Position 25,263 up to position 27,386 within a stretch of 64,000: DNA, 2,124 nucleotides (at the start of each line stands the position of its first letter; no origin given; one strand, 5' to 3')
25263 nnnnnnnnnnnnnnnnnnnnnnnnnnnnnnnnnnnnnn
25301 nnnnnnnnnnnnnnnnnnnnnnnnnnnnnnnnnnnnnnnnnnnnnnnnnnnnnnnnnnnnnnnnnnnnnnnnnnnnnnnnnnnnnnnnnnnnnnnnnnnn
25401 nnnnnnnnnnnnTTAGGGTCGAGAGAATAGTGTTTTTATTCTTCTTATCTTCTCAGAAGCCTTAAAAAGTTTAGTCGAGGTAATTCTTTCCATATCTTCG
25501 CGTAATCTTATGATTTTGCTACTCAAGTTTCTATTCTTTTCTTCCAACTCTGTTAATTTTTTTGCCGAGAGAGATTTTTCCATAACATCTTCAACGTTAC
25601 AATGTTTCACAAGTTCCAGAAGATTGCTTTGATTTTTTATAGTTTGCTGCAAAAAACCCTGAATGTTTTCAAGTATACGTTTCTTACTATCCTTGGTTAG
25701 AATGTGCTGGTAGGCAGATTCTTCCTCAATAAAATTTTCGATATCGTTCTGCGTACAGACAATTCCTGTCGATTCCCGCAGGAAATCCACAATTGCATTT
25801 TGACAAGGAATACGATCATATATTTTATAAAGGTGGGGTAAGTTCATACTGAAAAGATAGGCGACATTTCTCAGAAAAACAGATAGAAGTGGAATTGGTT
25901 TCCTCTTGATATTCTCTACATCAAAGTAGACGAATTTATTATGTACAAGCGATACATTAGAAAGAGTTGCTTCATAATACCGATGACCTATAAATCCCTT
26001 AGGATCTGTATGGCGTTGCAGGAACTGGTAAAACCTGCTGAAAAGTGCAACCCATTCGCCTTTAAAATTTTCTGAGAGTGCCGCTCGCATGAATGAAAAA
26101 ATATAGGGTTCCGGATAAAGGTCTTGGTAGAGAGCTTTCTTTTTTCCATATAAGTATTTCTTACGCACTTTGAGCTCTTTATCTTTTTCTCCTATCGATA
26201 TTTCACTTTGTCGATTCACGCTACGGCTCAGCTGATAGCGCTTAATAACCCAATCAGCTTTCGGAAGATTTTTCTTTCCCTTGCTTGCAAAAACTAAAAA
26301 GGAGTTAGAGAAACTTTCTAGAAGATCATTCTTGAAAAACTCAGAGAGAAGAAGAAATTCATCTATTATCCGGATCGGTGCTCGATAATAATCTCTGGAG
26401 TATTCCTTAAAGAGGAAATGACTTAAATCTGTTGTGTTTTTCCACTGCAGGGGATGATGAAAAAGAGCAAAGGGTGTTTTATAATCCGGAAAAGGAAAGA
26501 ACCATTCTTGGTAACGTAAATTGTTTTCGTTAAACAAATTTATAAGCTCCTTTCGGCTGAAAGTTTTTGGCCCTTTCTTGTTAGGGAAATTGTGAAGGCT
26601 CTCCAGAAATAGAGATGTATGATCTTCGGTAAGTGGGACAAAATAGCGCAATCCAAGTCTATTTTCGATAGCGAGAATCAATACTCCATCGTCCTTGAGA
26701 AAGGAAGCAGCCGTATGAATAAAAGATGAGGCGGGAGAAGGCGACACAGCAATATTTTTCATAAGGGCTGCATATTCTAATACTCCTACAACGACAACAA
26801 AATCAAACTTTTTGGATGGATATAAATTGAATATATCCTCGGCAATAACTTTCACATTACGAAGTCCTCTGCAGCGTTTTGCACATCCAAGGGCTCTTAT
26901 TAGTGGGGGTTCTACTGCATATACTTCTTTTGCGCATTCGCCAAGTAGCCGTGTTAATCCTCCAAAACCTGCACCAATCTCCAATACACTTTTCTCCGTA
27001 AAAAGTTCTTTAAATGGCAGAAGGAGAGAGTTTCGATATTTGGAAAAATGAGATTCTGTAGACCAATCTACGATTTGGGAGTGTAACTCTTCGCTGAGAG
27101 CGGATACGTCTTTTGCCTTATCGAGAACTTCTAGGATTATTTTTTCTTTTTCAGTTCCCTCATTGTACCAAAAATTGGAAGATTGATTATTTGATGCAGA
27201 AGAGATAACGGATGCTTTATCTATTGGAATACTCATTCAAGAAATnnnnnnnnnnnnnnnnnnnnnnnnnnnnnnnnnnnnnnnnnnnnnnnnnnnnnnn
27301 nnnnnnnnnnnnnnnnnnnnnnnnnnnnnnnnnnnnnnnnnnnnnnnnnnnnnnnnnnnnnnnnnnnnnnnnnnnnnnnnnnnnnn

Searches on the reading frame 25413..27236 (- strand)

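Call 4: search_protein_families(library=pfam, proteins=[window:25413-27236:-], max_evalue=1)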
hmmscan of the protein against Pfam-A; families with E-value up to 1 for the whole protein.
window:25413-27236:- (607 aa): 11 families
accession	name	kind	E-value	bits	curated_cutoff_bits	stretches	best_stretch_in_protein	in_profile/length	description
PF13489.12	Methyltransf_23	-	2.7e-12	47.2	27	1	72-242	14-161/164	Methyltransferase domain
PF08241.18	Methyltransf_11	-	1.4e-05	26.1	21.2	1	85-187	1-94/95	Methyltransferase domain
PF08242.18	Methyltransf_12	-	1.8e-05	25.8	30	1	85-186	1-98/98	Methyltransferase domain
PF13649.12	Methyltransf_25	-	3.6e-05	24.8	27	1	84-156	1-77/97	Methyltransferase domain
PF05175.20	MTS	-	0.0001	22.5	23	1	77-196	29-146/170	Methyltransferase small domain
PF00398.26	RrnaAD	-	0.00023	20.8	24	1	81-144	31-99/263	Ribosomal RNA adenine dimethylase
PF13847.12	Methyltransf_31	-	0.00044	20.4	27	1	82-191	5-112/145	Methyltransferase domain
PF08826.15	DMPK_coil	-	0.0047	17.4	22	1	559-585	32-58/61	DMPK coiled coil domain like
PF05401.17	NodS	-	0.016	15.5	24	1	80-157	43-120/201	Nodulation protein S (NodS)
PF05219.18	DREV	-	0.016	14.8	26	1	14-109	31-123/265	DREV methyltransferase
PF22326.1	MMS21_N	-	0.31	11.6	27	1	506-585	6-85/103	E3 SUMO-protein ligase MMS21, N-terminal domain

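Call 5: search_protein_families(library=ncbifam, proteins=[window:25413-27236:-], max_evalue=1)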
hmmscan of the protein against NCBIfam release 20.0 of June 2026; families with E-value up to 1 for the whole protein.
window:25413-27236:- (607 aa): 17 families
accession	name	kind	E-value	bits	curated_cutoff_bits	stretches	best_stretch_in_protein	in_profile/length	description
NF000499.2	Erm23S_rRNA_broad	equivalog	2.6e-08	33.6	212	1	80-149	23-91/244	23S ribosomal RNA methyltransferase Erm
TIGR00755.1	ksgA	equivalog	1e-05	25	171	1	80-152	29-101/256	16S rRNA (adenine(1518)-N(6)/adenine(1519)-N(6))-dimethyltransferase RsmA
TIGR01983.1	UbiG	equivalog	0.00015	21.1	102.95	1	77-201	46-164/228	bifunctional 2-polyprenyl-6-hydroxyphenol methylase/3-demethylubiquinol 3-O-methyltransferase UbiG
NF012222.1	erm_A_23S_MT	exception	0.00051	19.6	475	1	74-155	24-104/243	23S rRNA (adenine(2058)-N(6))-methyltransferase Erm(A)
NF008686.0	PRK11705.1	equivalog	0.00098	18.3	400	1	80-188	167-265/383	cyclopropane fatty acyl phospholipid synthase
NF041650.1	nod_mtase_NodS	equivalog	0.0011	18.7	300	1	81-162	39-120/190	nodulation methyltransferase NodS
NF001453.0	PRK00312.1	equivalog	0.0014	18.2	188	1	76-150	76-153/217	protein-L-isoaspartate(D-aspartate) O-methyltransferase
TIGR03587.1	Pse_Me-ase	hypoth_equivalog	0.0015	18.7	112.05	1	80-153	43-115/204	pseudaminic acid biosynthesis-associated methylase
NF000337.1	erm_SHROVE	exception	0.0018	17.7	320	1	80-149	28-98/248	ErmE/ErmH/ErmO/ErmR family 23S rRNA (adenine(2058)-N(6))-methyltransferase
TIGR02072.1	BioC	equivalog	0.0045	16.8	184.95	1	68-153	20-107/244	malonyl-ACP O-methyltransferase BioC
NF012223.0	erm_F_23S_MT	exception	0.0071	15.7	575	1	81-151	34-103/266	23S rRNA (adenine(2058)-N(6))-methyltransferase Erm(F)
NF053839.1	CPFASynBruc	equivalog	0.015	14.2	600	1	80-189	174-277/410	cyclopropane fatty acid synthase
NF043040.1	corrin_prot_MT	hypoth_equivalog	0.016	14.6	180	1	60-190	23-149/216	corrinoid protein-associated methyltransferase CpaM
NF011529.0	PRK14968.1-3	equivalog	0.025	14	162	1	79-148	33-103/198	putative methyltransferase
TIGR02081.1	metW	equivalog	0.11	12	189.5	1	82-153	15-85/194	methionine biosynthesis protein MetW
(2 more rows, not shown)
